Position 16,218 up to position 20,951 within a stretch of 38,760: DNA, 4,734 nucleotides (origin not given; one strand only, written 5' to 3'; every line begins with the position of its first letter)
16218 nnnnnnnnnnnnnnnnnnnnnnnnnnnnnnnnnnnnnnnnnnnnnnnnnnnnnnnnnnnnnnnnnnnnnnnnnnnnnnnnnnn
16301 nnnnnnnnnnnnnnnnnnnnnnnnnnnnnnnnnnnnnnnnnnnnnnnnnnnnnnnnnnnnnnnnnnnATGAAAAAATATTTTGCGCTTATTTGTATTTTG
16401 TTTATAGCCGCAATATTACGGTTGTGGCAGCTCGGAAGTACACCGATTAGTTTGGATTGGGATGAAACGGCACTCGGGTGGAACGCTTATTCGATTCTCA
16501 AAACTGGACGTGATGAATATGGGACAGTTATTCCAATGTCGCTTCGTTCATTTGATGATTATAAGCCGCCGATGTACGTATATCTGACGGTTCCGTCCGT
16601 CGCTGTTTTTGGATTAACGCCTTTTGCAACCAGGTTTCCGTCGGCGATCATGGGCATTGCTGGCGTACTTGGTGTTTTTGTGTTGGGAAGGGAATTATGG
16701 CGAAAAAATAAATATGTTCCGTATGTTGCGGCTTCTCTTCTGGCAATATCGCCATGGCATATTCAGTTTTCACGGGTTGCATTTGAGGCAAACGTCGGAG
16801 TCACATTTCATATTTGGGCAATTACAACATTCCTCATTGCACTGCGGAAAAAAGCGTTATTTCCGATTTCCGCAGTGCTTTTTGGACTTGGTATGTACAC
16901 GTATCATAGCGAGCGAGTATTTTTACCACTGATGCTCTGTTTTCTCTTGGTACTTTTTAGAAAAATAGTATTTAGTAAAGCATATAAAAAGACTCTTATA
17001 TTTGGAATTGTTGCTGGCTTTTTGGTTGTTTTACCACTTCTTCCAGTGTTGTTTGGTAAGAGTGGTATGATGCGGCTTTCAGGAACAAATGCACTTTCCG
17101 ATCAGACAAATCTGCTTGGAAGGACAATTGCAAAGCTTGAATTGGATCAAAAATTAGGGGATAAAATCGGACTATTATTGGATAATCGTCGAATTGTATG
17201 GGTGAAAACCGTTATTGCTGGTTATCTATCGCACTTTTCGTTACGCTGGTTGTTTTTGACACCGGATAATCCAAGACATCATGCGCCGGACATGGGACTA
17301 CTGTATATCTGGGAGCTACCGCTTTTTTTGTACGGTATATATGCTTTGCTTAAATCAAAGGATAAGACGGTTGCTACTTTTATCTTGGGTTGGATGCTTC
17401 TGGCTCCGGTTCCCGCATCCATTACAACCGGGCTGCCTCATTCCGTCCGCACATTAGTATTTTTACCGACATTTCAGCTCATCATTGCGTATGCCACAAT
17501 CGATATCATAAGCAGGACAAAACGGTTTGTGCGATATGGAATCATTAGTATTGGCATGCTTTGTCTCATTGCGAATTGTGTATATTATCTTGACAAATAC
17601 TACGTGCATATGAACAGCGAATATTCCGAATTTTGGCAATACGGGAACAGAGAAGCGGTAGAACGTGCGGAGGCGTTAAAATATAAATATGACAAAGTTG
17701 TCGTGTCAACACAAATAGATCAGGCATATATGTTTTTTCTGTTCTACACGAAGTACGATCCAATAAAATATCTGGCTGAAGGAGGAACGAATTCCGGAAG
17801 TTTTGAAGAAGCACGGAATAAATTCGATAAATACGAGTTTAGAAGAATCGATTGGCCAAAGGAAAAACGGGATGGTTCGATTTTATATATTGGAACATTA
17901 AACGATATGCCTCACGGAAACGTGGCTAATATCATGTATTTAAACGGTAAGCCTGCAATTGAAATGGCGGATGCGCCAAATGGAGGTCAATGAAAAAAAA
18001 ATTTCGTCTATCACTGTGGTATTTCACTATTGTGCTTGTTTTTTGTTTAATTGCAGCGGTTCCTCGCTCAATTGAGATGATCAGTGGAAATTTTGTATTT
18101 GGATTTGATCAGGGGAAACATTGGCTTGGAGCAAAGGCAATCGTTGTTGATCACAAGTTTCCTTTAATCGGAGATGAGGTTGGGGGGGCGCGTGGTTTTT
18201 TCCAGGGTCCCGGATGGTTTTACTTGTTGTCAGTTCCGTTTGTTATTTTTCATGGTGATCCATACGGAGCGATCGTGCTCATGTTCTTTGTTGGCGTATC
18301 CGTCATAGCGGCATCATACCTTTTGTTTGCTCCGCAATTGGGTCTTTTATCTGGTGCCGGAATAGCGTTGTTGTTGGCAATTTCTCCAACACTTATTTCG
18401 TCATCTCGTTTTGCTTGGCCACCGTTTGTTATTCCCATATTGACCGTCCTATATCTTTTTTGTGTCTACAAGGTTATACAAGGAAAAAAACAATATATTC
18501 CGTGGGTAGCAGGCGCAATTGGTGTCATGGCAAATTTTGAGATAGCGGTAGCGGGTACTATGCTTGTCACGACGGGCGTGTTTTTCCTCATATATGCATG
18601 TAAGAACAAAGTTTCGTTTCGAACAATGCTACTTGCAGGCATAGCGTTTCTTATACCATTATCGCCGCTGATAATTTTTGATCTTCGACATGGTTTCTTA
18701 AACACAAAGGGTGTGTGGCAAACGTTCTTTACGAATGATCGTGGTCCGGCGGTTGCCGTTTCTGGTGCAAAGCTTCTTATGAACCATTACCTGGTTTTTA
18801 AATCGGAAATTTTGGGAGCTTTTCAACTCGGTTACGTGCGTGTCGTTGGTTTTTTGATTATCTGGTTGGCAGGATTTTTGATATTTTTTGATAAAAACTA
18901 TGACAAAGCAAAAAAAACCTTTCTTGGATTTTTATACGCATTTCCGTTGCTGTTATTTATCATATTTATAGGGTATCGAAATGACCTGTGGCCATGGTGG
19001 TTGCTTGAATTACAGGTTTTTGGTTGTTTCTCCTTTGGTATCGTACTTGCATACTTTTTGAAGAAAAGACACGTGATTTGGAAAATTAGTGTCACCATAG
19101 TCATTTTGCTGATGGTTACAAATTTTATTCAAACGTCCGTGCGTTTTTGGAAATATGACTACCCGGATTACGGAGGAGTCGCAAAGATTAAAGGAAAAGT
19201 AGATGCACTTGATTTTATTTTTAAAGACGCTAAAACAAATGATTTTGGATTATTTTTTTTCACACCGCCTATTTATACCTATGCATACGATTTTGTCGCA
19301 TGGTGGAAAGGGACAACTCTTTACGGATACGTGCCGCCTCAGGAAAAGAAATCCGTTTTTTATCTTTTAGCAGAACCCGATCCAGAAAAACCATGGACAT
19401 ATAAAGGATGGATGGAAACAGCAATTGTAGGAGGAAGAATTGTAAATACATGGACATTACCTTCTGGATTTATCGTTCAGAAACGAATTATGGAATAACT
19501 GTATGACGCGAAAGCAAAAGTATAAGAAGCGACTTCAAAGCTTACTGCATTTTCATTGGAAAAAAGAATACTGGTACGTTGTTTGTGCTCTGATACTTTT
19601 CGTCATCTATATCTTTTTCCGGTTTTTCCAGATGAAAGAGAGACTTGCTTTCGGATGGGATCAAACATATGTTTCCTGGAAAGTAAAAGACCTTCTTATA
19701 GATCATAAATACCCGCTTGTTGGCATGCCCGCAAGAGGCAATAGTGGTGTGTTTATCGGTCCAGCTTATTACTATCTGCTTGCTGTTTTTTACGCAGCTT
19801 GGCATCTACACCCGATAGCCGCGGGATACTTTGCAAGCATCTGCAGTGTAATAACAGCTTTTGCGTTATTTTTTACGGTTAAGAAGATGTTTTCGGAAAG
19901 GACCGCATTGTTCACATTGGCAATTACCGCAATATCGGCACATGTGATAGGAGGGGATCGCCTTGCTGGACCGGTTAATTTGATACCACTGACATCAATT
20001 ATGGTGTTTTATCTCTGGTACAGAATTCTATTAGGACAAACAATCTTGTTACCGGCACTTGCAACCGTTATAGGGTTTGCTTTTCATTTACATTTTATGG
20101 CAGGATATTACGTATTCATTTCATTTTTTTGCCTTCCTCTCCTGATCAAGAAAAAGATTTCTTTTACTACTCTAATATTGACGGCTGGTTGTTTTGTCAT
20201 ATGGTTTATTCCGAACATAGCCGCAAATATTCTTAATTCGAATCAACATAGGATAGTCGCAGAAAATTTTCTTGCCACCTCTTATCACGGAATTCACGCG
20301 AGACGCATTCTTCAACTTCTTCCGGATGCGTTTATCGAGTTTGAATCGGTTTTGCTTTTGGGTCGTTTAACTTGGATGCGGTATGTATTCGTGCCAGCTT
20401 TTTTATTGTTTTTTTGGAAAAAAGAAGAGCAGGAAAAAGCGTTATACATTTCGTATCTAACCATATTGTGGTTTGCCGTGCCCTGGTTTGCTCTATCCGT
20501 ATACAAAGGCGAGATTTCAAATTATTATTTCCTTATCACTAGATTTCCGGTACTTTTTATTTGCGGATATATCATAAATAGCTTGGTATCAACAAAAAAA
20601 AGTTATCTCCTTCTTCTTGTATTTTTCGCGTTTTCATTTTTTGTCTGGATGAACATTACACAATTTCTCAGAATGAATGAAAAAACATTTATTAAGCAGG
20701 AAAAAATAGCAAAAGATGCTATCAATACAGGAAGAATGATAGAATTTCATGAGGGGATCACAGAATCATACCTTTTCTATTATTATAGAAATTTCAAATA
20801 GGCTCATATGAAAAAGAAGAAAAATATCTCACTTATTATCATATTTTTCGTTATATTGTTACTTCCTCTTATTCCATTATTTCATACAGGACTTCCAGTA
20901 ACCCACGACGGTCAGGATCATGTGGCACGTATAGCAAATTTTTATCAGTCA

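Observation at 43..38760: Array of 17 GT-C glycosyltransferases from at least six subfamilies: a candidate extracytoplasmic glycan-building system with unknown acceptor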

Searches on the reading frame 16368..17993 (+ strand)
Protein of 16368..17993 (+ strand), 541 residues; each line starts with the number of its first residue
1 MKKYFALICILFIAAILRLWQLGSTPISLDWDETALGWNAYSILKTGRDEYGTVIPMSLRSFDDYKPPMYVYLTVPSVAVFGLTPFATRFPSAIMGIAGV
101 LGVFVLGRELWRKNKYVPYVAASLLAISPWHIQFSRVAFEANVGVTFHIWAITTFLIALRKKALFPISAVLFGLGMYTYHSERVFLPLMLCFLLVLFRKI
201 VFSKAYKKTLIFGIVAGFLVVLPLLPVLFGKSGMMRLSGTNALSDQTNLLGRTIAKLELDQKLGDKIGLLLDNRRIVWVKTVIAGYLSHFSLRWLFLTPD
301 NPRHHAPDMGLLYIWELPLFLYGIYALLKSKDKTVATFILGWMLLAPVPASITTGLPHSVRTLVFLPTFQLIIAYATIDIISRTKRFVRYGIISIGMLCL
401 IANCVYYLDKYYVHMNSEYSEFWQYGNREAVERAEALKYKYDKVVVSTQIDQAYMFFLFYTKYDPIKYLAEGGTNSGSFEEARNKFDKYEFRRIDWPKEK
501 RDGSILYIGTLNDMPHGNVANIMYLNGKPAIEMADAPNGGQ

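Call 3: search_protein_families(library=pfam, proteins=[window:16368-17993:+], max_evalue=0.01)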
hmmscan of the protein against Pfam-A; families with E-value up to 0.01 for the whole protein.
window:16368-17993:+ (541 aa): 1 family
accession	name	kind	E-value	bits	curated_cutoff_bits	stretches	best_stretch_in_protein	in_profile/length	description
PF13231.12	PMT_2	-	1.9e-12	48.1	26.1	1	66-223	2-156/160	Dolichyl-phosphate-mannose-protein mannosyltransferase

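Call 8: search_protein_families(library=ncbifam, proteins=[window:16368-17993:+], max_evalue=0.01)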
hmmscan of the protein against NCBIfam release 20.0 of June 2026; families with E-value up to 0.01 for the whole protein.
window:16368-17993:+ (541 aa): 1 family
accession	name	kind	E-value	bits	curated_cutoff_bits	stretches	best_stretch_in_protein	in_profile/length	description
TIGR03663.1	TIGR03663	subfamily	2.4e-10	40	126.25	1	7-195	4-176/435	flippase activity-associated protein Agl23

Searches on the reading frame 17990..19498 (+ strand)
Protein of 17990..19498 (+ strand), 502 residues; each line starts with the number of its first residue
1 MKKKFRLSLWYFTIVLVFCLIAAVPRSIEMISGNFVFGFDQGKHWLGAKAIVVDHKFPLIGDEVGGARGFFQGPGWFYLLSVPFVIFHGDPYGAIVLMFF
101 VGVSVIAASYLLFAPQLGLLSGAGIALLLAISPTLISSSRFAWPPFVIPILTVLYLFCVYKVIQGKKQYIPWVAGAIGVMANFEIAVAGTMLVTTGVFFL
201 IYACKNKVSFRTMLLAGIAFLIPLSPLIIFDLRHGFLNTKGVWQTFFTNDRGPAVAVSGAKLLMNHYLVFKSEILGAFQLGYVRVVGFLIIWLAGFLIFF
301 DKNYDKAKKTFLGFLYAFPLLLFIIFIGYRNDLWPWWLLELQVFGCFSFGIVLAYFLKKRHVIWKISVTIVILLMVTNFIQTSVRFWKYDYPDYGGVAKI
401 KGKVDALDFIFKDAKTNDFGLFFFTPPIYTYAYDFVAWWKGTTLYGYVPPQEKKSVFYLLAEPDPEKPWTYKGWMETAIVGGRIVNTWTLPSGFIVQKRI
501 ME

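Call 4: search_protein_families(library=pfam, proteins=[window:17990-19498:+], max_evalue=0.01)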
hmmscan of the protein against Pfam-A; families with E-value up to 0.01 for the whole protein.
window:17990-19498:+ (502 aa): 0 families

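Call 8: search_protein_families(library=ncbifam, proteins=[window:17990-19498:+], max_evalue=0.01)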
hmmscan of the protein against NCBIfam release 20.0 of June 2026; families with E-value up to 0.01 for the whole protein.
window:17990-19498:+ (502 aa): 0 families

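Call 31: search_protein_families(library=pfam, proteins=[window:17990-19498:+], max_evalue=10)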
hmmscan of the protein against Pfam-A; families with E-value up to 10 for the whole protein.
window:17990-19498:+ (502 aa): 0 families

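Call 72: search_solved_structures(query=A5, max_evalue=0.1)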
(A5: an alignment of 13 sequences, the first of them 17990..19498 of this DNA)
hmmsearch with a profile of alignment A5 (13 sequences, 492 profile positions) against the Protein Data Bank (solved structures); distinct sequences matched with E-value up to 0.1: 0.

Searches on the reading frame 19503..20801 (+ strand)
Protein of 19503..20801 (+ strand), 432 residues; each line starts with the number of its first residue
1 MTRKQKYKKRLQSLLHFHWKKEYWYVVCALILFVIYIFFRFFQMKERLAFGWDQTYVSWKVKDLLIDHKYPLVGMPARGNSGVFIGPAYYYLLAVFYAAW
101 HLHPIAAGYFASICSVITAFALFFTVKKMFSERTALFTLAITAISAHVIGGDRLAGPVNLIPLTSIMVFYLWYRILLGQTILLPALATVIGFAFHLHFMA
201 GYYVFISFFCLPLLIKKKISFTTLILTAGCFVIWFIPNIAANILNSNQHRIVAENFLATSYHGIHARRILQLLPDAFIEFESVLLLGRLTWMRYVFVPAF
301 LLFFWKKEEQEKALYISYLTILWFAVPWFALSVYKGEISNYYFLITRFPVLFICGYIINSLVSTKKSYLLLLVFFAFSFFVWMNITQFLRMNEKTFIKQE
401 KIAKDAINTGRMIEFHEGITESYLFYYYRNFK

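Call 4: search_protein_families(library=pfam, proteins=[window:19503-20801:+], max_evalue=0.01)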
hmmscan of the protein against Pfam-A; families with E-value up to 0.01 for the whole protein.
window:19503-20801:+ (432 aa): 1 family
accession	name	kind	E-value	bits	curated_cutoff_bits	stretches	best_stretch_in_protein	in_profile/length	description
PF13231.12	PMT_2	-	0.00011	22.9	26.1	1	87-238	4-157/160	Dolichyl-phosphate-mannose-protein mannosyltransferase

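Call 9: search_protein_families(library=ncbifam, proteins=[window:19503-20801:+], max_evalue=0.01)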
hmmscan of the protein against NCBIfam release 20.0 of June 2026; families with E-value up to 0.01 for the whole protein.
window:19503-20801:+ (432 aa): 0 families
